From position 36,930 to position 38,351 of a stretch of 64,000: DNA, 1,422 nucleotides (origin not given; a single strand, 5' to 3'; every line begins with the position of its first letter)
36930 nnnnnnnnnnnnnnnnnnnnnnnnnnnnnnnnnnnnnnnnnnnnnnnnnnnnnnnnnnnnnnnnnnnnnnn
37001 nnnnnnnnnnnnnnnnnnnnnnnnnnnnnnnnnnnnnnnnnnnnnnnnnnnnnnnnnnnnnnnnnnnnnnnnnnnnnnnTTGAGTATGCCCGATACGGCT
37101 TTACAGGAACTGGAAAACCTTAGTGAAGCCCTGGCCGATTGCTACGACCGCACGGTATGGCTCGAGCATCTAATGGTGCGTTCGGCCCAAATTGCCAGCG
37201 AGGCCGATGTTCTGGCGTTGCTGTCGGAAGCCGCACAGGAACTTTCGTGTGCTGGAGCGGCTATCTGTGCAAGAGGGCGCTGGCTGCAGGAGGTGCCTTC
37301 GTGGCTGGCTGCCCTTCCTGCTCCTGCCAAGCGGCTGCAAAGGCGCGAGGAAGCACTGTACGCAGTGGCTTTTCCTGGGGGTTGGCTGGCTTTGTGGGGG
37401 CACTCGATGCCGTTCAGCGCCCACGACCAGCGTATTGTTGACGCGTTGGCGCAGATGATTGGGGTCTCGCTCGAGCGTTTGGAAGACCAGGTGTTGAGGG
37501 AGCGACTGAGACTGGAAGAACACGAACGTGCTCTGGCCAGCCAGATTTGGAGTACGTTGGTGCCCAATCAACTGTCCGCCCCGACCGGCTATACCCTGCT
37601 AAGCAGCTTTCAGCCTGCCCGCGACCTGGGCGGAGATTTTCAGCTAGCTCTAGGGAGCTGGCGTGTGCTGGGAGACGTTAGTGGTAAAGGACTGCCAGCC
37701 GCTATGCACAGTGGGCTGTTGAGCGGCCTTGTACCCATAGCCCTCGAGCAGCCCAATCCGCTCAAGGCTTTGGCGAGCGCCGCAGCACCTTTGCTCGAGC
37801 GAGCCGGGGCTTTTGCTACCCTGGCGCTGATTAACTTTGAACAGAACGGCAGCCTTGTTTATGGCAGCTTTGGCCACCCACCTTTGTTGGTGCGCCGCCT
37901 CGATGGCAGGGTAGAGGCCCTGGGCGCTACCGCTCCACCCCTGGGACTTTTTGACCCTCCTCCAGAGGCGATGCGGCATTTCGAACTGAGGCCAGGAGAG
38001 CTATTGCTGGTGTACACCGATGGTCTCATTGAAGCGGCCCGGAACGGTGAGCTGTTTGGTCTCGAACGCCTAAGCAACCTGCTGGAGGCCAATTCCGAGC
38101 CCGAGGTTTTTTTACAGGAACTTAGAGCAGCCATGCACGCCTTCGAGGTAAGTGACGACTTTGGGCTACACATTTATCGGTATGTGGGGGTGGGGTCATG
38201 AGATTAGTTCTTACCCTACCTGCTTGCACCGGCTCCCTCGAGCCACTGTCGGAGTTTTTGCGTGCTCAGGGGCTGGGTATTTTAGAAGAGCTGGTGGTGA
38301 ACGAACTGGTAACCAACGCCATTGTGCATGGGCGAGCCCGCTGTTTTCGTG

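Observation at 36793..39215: Sigma-factor-less partner-switching module (STAS, PP2C, RsbW-like kinase, STAS, CheY) embedded in the middle of the glycan operon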

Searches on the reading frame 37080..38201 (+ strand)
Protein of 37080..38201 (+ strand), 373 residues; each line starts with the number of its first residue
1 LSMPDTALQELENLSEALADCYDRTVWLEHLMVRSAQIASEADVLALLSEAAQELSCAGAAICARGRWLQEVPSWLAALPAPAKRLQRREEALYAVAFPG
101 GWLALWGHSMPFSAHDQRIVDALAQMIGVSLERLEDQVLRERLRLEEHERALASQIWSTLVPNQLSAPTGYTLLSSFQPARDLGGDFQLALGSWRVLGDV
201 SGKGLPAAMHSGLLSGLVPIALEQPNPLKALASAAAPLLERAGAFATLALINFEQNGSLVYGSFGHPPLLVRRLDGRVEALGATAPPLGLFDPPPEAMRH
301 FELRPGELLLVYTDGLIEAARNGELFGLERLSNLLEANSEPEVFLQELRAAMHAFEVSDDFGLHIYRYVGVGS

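Call 3: search_protein_families(library=pfam, proteins=[window:37080-38201:+], max_evalue=0.01)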
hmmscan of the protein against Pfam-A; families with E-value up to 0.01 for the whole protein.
window:37080-38201:+ (373 aa): 1 family
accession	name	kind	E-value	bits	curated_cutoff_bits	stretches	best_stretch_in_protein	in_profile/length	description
PF07228.17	SpoIIE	-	6.7e-31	108.2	25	1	196-364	8-187/192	Stage II sporulation protein E (SpoIIE)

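Call 4: search_protein_families(library=ncbifam, proteins=[window:37080-38201:+], max_evalue=0.01)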
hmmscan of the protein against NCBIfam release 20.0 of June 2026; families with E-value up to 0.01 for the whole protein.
window:37080-38201:+ (373 aa): 0 families

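Call 13: find_homologous_proteins(query=window:37086-38201:+, max_evalue=0.00001)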
Query window:37086-38201:+ (371 aa): 937 proteins with E <= 0.00001 among 8000 candidates; the best 120 are listed.
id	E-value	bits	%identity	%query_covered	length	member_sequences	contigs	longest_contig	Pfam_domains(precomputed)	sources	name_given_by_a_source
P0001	8.1e-217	738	91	100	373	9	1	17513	PF07228.18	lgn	-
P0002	2.7e-203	693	86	100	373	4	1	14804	PF07228.18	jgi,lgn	jgi:hypothetical protein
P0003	4.4e-196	670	85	99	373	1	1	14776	PF07228.18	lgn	-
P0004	1.1e-189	649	82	100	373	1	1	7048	PF07228.18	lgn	-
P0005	2.2e-120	420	54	99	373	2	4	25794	PF07228.18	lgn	-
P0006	3.0e-75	272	39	97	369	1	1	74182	PF07228.18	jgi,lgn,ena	-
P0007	2.3e-57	213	37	97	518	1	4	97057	PF13581.13,PF02518.32,PF07228.18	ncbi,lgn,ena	-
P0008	1.4e-54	204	36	95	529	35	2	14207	PF13581.13,PF02518.32,PF07228.18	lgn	-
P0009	6.2e-24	103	35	60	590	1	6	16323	PF13185.13,PF01590.33,PF13492.13,PF07228.18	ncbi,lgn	-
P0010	7.1e-24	103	34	60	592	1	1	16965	PF13185.13,PF01590.33,PF13492.13,PF07228.18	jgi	jgi:phosphoserine phosphatase RsbU/P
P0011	7.4e-24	103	41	52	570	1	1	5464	PF13185.13,PF00498.32,PF01590.33,PF16697.11,PF07228.18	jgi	jgi:serine phosphatase RsbU (regulator of sigma subunit)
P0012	1.1e-23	102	33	67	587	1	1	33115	PF13185.13,PF01590.33,PF13492.13,PF07228.18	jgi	jgi:sigma-B regulation protein RsbU (phosphoserine phosphatase)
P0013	3.0e-23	101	35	60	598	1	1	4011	PF13185.13,PF01590.33,PF13492.13,PF07228.18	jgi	jgi:phosphoserine phosphatase RsbU/P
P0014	4.9e-23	100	34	61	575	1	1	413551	PF13185.13,PF01590.33,PF13492.13,PF07228.18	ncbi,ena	-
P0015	5.3e-23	100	35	61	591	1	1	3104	PF13185.13,PF01590.33,PF13492.13,PF07228.18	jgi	-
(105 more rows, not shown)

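Call 14: find_encoding_contigs(protein=P0005, flank=10000, max_places=3)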
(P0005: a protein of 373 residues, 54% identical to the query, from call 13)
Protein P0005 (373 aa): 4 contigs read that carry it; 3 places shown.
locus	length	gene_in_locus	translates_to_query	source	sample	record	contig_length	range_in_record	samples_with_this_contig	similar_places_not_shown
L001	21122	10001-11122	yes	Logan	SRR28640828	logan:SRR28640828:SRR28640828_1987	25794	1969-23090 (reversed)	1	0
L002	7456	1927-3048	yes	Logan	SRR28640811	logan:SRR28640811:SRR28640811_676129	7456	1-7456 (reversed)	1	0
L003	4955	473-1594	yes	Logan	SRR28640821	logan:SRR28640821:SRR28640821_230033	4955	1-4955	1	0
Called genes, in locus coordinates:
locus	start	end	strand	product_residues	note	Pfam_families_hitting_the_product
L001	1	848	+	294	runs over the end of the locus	PF00892:EamA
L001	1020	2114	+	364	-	PF01547:SBP_bac_1, PF13416:SBP_bac_8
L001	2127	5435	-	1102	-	PF01590:GAF (weak), PF13185:GAF_2 (weak), PF01590:GAF (weak), PF00989:PAS, PF08448:PAS_4, PF08448:PAS_4, PF00512:HisKA, PF02518:HATPase_c, +5 more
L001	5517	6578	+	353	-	PF00483:NTP_transferase, PF12804:NTP_transf_3 (weak), PF22640:ManC_GMP_beta-helix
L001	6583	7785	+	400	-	PF01943:Polysacc_synt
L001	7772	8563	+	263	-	PF13641:Glyco_tranf_2_3, PF00535:Glycos_transf_2, PF10111:Glyco_tranf_2_2 (faint)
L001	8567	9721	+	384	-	PF00534:Glycos_transf_1, PF13692:Glyco_trans_1_4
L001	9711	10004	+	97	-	PF01740:STAS, PF13466:STAS_2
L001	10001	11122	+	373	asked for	PF07228:SpoIIE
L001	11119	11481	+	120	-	PF13581:HATPase_c_2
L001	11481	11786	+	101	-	PF01740:STAS, PF13466:STAS_2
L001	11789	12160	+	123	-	PF00072:Response_reg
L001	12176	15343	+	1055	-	-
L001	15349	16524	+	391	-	-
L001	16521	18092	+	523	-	-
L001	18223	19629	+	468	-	PF03062:MBOAT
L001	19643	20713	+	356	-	PF16822:ALGX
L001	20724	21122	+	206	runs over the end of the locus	PF11182:AlgF, PF14344:DUF4397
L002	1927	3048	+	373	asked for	PF07228:SpoIIE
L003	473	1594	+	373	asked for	PF07228:SpoIIE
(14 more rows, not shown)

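Call 15: find_encoding_contigs(protein=P0006, flank=10000, max_places=2)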
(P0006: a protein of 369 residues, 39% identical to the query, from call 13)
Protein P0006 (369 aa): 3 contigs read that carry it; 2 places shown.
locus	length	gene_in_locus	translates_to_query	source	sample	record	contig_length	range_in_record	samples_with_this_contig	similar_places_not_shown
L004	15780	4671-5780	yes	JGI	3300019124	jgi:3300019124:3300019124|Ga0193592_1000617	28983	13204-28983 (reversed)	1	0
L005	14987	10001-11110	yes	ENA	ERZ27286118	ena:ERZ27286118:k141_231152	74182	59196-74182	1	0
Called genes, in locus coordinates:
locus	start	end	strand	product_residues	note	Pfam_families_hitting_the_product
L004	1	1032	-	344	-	?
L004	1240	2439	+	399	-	PF01943:Polysacc_synt, PF13440:Polysacc_synt_3 (weak)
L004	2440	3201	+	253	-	PF13641:Glyco_tranf_2_3, PF00535:Glycos_transf_2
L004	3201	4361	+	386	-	PF00534:Glycos_transf_1, PF13692:Glyco_trans_1_4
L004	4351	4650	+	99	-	PF01740:STAS, PF13466:STAS_2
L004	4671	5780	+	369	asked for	PF07228:SpoIIE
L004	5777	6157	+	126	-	PF13581:HATPase_c_2, PF02518:HATPase_c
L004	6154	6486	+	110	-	PF01740:STAS, PF13466:STAS_2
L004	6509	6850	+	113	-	PF00072:Response_reg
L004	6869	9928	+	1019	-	-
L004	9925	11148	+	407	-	-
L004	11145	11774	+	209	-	-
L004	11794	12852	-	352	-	PF00483:NTP_transferase, PF12804:NTP_transf_3 (weak), PF22640:ManC_GMP_beta-helix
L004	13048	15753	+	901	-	PF05227:CHASE3, PF08448:PAS_4 (weak), PF00512:HisKA, PF02518:HATPase_c, PF00072:Response_reg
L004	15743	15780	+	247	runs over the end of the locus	PF00072:Response_reg, PF01627:Hpt (weak)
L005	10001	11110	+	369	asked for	PF07228:SpoIIE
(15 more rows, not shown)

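Call 16: find_encoding_contigs(protein=P0007, flank=10000, max_places=2)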
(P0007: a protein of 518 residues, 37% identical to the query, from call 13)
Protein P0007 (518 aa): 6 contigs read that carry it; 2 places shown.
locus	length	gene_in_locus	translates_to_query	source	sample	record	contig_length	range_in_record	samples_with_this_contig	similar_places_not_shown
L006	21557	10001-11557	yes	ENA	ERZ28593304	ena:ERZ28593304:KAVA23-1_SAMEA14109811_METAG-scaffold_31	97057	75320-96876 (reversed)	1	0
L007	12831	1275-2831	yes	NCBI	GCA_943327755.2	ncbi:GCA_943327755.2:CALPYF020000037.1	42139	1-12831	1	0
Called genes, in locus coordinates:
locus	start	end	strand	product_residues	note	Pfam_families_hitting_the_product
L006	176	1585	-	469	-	PF02878:PGM_PMM_I, PF02879:PGM_PMM_II, PF02880:PGM_PMM_III, PF00408:PGM_PMM_IV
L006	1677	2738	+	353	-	PF00483:NTP_transferase, PF12804:NTP_transf_3 (weak), PF22640:ManC_GMP_beta-helix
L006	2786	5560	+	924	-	-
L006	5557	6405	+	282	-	-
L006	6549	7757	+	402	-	-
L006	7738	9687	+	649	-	PF00535:Glycos_transf_2, PF13641:Glyco_tranf_2_3, PF00534:Glycos_transf_1, PF13692:Glyco_trans_1_4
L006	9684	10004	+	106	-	PF01740:STAS, PF13466:STAS_2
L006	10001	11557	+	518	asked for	PF07228:SpoIIE, PF13581:HATPase_c_2, PF02518:HATPase_c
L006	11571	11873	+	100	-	PF01740:STAS, PF13466:STAS_2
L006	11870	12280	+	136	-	PF00072:Response_reg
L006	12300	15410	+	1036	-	PF10131:PTPS_related (weak)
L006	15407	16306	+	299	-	-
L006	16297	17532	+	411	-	-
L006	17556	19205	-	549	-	PF16822:ALGX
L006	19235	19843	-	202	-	PF11182:AlgF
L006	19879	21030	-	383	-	PF16822:ALGX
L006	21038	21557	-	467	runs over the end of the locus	PF03062:MBOAT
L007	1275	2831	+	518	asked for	PF07228:SpoIIE, PF13581:HATPase_c_2, PF02518:HATPase_c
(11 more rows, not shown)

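Call 19: find_related_loci(query=A1, collection=genome_contigs, flank=10000)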
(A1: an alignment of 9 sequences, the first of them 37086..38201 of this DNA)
Query A1 (371 aa) in genome_contigs; peptide patterns used: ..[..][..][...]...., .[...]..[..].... (x = any residue, [..] = any of these).
600 stretches matched a pattern (row limit reached: there are more); 577 encode a relative of the query (tblastn E <= 1e-3); the best 80 are kept; 80 distinct loci.
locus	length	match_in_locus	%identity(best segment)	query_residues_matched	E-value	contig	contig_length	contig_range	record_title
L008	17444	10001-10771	34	110-353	5e-31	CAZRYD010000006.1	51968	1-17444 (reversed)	MAG TPA_asm: uncultured Caldilineaceae bacterium isolate SRP323723_co1_132 genome assembly, contig: NODE_522_length_5196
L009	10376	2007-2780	33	110-353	3e-28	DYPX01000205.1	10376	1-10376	MAG TPA_asm: Caldilinea aerophila isolate SulCav_GS10_10_2_45_229 SulCav_GS10_10_11534_length_10376_cov_328_690146, whol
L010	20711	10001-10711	33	110-336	3e-27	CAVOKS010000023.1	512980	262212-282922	MAG: uncultured Acidobacteriota bacterium isolate MFD00082.bin.2.16 genome assembly, contig: contig_9749, whole genome s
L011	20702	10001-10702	35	110-333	7e-27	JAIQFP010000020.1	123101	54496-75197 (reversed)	MAG: Terriglobia bacterium isolate SRVP_3 SR-VP_26_10_2019_C_30cm_scaffold_230, whole genome shotgun sequence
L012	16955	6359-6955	39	138-332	6e-26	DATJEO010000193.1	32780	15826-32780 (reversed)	MAG TPA_asm: Terracidiphilus sp. isolate SMAG_U15435 k141_5123872, whole genome shotgun sequence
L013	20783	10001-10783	35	113-353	9e-26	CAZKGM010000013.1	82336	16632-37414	MAG TPA_asm: uncultured Thermoanaerobaculia bacterium isolate binchicken_co163_178 genome assembly, contig: NODE_263_len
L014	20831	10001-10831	31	58-333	1e-25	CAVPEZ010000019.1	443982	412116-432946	MAG: uncultured Acidobacteriaceae bacterium isolate MFD10071.bin.3.36 genome assembly, contig: contig_41959, whole genom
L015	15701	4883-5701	33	109-365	7e-26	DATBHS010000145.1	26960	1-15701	MAG TPA_asm: Bryobacteraceae bacterium isolate SMAG_U3874 k141_506119, whole genome shotgun sequence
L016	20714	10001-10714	37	109-335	2e-25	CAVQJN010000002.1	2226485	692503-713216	MAG: Thermoanaerobaculia bacterium isolate MFD02416.bin.1.114 genome assembly, contig: contig_74413, whole genome shotgu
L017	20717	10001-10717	33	110-338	2e-25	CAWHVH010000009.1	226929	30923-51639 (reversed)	MAG: Terriglobia bacterium isolate MFD06435.bin.1.230 genome assembly, contig: contig_48328, whole genome shotgun sequen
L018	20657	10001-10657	37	125-333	5e-25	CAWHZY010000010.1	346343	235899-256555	MAG: uncultured Alphaproteobacteria bacterium isolate MFD09495.bin.2.21 genome assembly, contig: contig_358, whole genom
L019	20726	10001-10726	33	106-333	4e-25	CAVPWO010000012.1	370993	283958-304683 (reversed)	MAG: uncultured Acidobacteriaceae bacterium isolate MFD10064.bin.1.18 genome assembly, contig: contig_3885, whole genome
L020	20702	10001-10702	33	110-333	7e-25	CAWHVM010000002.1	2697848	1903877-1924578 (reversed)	MAG: uncultured Acidobacteriaceae bacterium isolate MFD03044.bin.1.20 genome assembly, contig: contig_9384, whole genome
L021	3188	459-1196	32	107-340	1e-24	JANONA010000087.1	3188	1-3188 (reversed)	MAG: Nitrospirota bacterium isolate VAR_43_metabat_96 VAR_43_k141_1770504, whole genome shotgun sequence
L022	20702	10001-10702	32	110-333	2e-24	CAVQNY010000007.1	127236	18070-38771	MAG: uncultured Acidobacteriaceae bacterium isolate MFD01248.bin.1.34 genome assembly, contig: contig_16575, whole genom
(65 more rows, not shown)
